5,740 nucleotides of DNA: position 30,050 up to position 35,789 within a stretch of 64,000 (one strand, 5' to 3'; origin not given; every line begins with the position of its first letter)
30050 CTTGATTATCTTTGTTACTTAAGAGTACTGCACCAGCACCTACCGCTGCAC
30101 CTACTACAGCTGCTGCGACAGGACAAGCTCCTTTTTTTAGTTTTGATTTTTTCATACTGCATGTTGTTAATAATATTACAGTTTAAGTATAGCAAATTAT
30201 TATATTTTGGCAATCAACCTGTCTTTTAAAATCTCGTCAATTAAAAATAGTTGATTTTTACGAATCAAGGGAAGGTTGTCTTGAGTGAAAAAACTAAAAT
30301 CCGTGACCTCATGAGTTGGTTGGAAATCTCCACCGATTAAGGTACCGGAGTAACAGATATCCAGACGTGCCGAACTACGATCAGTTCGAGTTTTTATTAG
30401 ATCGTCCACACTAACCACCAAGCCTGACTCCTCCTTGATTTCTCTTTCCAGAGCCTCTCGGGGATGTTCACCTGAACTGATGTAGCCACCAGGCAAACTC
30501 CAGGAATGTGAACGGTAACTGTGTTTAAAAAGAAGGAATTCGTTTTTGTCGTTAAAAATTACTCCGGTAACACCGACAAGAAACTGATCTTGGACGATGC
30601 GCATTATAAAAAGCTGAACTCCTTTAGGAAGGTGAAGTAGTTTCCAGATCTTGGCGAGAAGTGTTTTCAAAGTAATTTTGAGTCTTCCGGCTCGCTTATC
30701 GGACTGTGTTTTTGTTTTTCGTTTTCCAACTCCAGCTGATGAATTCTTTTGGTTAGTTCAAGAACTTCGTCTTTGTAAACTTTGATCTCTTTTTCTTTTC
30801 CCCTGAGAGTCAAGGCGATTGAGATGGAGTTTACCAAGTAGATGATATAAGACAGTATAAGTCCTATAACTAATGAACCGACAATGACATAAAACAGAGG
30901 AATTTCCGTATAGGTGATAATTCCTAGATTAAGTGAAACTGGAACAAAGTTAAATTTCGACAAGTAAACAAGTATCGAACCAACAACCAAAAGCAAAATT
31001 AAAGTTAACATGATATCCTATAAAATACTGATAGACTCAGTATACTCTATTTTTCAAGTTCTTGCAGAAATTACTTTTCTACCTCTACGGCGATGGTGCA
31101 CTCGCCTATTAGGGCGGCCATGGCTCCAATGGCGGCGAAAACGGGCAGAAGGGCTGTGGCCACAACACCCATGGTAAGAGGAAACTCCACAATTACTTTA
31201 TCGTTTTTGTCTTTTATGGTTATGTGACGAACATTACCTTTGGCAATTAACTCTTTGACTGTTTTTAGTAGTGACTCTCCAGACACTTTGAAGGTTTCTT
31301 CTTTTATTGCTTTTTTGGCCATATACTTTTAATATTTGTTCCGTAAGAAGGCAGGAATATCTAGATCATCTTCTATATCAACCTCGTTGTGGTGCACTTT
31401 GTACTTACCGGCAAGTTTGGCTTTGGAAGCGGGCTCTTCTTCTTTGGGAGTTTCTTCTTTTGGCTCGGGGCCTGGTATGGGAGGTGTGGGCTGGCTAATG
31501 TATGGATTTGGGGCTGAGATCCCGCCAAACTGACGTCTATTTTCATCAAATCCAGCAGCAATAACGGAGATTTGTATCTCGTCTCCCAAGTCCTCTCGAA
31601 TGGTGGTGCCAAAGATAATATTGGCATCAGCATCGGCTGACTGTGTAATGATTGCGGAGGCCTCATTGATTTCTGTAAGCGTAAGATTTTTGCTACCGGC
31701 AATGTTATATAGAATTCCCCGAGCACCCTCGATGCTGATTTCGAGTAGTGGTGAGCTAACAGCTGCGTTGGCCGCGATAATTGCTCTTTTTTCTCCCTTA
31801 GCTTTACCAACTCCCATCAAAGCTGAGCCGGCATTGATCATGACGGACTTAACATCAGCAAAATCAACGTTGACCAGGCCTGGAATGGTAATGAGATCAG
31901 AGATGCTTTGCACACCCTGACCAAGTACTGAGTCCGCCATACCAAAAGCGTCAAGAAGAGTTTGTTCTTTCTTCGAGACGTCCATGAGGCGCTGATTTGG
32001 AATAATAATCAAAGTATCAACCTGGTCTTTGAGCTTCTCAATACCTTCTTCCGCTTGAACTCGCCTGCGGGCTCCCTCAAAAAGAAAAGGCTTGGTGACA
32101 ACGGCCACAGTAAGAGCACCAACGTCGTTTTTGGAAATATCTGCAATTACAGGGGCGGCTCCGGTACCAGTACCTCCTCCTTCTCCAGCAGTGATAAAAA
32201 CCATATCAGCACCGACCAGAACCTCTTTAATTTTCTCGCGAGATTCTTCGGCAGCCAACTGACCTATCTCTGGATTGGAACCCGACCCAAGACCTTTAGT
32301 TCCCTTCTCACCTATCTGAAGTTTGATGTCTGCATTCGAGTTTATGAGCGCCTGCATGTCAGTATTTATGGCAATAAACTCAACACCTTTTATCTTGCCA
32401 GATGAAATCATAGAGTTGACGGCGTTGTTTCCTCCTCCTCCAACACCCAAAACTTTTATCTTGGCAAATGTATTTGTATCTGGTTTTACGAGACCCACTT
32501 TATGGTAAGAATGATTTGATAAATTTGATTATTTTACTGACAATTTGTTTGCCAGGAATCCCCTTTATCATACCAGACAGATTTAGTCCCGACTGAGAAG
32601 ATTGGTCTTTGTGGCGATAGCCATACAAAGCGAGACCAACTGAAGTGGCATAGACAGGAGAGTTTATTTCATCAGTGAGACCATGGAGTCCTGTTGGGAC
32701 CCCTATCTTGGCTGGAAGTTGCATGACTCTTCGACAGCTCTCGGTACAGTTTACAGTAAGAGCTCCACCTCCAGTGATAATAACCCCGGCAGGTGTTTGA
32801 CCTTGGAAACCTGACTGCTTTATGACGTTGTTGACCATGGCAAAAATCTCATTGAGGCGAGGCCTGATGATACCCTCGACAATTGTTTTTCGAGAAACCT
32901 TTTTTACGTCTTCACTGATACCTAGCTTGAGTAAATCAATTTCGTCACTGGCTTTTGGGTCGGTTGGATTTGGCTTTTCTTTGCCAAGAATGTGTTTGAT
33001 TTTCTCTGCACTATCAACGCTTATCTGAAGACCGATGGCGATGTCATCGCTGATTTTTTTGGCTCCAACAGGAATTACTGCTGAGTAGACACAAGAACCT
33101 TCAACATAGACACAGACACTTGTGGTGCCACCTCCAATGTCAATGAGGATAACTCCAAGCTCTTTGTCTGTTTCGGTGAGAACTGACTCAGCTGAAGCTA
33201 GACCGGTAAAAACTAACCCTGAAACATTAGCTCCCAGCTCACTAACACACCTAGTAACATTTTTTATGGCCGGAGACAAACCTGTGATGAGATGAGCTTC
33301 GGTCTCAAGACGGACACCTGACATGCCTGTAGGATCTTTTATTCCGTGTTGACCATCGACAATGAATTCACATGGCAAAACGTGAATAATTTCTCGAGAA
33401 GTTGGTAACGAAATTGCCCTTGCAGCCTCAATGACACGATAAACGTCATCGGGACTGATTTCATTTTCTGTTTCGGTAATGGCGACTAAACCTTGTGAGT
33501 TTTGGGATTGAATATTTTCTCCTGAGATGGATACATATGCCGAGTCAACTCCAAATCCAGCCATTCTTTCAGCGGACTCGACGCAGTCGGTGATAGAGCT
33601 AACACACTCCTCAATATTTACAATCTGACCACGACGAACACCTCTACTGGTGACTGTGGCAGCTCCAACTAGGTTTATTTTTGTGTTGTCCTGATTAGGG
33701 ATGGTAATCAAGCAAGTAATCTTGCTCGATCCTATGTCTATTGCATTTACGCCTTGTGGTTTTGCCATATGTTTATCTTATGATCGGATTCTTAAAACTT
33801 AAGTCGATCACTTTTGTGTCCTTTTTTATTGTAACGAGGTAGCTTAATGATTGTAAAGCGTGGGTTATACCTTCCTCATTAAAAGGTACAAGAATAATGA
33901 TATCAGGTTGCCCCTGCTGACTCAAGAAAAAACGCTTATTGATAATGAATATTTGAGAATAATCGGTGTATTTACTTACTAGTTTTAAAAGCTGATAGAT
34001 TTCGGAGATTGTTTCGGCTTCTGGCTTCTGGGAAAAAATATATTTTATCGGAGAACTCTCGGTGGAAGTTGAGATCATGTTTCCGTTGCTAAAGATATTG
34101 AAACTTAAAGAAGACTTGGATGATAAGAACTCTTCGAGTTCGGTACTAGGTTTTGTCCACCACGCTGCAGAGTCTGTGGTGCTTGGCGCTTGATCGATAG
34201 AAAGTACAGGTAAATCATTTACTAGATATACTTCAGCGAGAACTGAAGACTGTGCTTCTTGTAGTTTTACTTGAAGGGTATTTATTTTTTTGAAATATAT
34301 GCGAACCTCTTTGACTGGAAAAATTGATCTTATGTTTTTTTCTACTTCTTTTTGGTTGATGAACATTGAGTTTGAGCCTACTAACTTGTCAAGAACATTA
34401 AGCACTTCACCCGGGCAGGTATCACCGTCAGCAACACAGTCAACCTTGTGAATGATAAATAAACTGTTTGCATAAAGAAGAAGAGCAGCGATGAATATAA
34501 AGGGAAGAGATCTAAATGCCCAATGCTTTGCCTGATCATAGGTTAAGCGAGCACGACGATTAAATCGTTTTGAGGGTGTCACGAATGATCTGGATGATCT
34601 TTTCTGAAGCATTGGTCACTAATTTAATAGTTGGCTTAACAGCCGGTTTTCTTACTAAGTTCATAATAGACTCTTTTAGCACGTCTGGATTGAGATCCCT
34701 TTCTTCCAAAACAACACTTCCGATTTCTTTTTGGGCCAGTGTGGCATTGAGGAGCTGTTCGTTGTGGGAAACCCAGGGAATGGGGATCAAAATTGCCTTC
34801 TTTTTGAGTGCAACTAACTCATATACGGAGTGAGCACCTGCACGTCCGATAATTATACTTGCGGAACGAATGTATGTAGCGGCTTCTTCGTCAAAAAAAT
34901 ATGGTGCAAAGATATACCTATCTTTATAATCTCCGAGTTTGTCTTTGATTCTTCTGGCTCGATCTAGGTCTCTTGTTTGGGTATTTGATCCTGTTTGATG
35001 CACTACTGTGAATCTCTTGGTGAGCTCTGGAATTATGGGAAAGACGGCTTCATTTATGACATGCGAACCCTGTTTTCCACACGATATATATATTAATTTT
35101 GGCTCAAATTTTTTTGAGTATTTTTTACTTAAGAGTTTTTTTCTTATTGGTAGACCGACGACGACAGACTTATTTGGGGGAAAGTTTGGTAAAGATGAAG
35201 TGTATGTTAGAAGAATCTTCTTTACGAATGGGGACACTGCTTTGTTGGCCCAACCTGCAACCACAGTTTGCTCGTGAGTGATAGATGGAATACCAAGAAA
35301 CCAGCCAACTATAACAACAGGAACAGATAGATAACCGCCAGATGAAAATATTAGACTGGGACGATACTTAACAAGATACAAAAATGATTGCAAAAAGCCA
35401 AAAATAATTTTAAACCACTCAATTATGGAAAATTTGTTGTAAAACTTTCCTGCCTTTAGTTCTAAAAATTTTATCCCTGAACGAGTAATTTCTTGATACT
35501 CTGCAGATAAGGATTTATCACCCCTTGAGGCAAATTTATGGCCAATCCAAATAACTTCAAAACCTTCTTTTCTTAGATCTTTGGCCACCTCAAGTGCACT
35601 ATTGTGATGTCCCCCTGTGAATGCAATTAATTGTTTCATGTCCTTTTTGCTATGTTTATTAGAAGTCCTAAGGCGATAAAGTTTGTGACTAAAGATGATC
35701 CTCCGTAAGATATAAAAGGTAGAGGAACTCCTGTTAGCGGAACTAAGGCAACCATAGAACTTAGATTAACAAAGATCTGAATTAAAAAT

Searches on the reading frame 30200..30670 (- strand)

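Call 27: search_protein_families(library=pfam, proteins=[window:30200-30670:-], max_evalue=0.001)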
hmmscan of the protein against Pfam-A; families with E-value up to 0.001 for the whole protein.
window:30200-30670:- (156 aa): 1 family
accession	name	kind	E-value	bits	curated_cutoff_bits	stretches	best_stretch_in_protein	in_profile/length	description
PF00293.34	NUDIX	-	2.4e-15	57.2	21.1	1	32-135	4-119/134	NUDIX domain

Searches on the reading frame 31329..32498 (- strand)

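Call 27: search_protein_families(library=pfam, proteins=[window:31329-32498:-], max_evalue=0.001)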
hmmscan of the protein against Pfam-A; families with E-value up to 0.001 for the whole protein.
window:31329-32498:- (389 aa): 2 families
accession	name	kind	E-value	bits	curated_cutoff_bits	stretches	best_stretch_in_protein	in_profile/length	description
PF00091.31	Tubulin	-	4.1e-48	164.6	33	1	13-175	1-189/190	Tubulin/FtsZ family, GTPase domain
PF12327.13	FtsZ_C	-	6.2e-32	110.2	27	1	224-318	1-95/95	FtsZ family, C-terminal domain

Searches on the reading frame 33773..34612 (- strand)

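Call 27: search_protein_families(library=pfam, proteins=[window:33773-34612:-], max_evalue=0.001)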
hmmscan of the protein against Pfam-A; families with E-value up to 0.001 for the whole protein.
window:33773-34612:- (279 aa): 1 family
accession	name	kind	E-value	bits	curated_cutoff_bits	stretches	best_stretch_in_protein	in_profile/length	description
PF08478.15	POTRA_1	-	9e-05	23.1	23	1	69-119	18-68/69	POTRA domain, FtsQ-type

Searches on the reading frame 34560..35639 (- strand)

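Call 27: search_protein_families(library=pfam, proteins=[window:34560-35639:-], max_evalue=0.001)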
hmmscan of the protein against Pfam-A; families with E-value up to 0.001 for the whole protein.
window:34560-35639:- (359 aa): 2 families
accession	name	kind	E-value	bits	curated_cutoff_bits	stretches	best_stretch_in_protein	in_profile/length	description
PF04101.22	Glyco_tran_28_C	-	7.7e-25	88.3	22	1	183-334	2-146/166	Glycosyltransferase family 28 C-terminal domain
PF03033.26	Glyco_transf_28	-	2.4e-17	63.8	26.2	1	8-143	8-138/139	Glycosyltransferase family 28 N-terminal domain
